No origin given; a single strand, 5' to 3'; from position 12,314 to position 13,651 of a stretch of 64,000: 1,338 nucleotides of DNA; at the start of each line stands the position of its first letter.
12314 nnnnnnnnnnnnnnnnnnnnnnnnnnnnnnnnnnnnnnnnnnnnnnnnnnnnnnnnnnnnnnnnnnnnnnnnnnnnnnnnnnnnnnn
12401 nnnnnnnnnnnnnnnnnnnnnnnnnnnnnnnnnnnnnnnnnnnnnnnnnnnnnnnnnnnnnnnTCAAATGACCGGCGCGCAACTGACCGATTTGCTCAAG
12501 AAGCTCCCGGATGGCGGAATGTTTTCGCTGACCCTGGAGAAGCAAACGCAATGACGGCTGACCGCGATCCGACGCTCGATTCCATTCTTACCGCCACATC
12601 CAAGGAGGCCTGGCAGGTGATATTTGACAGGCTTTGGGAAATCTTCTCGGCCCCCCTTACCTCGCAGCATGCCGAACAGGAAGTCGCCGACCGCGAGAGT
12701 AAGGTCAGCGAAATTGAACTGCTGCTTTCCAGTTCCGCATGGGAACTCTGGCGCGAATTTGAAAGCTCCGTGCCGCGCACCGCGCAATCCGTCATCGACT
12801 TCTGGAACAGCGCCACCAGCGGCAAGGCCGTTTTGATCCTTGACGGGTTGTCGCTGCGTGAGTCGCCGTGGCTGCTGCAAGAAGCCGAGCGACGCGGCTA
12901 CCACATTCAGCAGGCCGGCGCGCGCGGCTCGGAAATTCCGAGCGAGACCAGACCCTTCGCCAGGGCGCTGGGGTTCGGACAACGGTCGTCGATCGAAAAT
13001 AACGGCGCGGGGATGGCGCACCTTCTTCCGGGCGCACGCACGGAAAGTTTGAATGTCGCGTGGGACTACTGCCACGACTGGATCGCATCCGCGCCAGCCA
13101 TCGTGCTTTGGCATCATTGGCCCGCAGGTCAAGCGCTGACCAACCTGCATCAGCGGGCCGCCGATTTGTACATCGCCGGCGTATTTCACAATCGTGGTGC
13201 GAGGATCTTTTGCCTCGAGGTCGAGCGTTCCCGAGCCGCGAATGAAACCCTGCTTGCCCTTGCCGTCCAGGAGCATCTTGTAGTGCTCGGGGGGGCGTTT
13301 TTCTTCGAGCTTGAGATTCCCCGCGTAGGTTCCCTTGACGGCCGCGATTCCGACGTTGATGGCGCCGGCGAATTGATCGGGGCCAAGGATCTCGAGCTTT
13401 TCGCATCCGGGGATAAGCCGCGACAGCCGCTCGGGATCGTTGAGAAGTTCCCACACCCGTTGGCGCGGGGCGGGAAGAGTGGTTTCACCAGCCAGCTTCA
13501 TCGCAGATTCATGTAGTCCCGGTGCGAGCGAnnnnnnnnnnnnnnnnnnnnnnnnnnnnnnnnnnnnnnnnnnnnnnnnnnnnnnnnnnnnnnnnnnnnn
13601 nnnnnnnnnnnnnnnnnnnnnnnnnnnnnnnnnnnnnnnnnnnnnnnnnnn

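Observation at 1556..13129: Defence-island-like block of DNA-transaction enzymes bounded by truncated host genes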

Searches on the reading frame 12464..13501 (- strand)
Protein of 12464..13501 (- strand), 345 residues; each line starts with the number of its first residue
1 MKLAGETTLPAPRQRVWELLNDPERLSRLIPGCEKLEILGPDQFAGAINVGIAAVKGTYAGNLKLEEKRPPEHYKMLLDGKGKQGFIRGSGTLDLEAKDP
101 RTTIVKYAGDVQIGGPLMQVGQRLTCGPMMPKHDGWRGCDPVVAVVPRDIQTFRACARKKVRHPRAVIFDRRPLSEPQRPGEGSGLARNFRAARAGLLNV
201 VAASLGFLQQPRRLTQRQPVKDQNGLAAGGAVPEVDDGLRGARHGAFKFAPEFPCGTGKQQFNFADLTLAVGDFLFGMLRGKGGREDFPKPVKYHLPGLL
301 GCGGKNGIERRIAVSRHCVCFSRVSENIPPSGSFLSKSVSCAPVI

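Call 3: search_protein_families(library=pfam, proteins=[window:12464-13501:-], max_evalue=0.01)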
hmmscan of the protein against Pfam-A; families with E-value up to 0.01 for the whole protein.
window:12464-13501:- (345 aa): 3 families
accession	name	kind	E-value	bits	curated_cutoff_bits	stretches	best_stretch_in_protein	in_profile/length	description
PF06240.19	COXG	-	9.1e-20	71.3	22.2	1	5-124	1-119/140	Carbon monoxide dehydrogenase subunit G (CoxG)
PF03364.25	Polyketide_cyc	-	3.4e-06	27.8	23.4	1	9-44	1-36/126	Polyketide cyclase / dehydrase and lipid transport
PF10604.15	Polyketide_cyc2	-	1e-05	26.3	27.4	1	5-116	6-112/142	Polyketide cyclase / dehydrase and lipid transport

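Call 4: search_protein_families(library=padloc, proteins=[window:12464-13501:-], max_evalue=0.01)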
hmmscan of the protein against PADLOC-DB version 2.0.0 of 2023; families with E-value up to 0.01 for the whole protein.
window:12464-13501:- (345 aa): 0 families

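Call 5: search_protein_families(library=ncbifam, proteins=[window:12464-13501:-], max_evalue=0.01)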
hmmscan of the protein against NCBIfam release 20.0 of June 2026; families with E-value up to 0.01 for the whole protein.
window:12464-13501:- (345 aa): 0 families
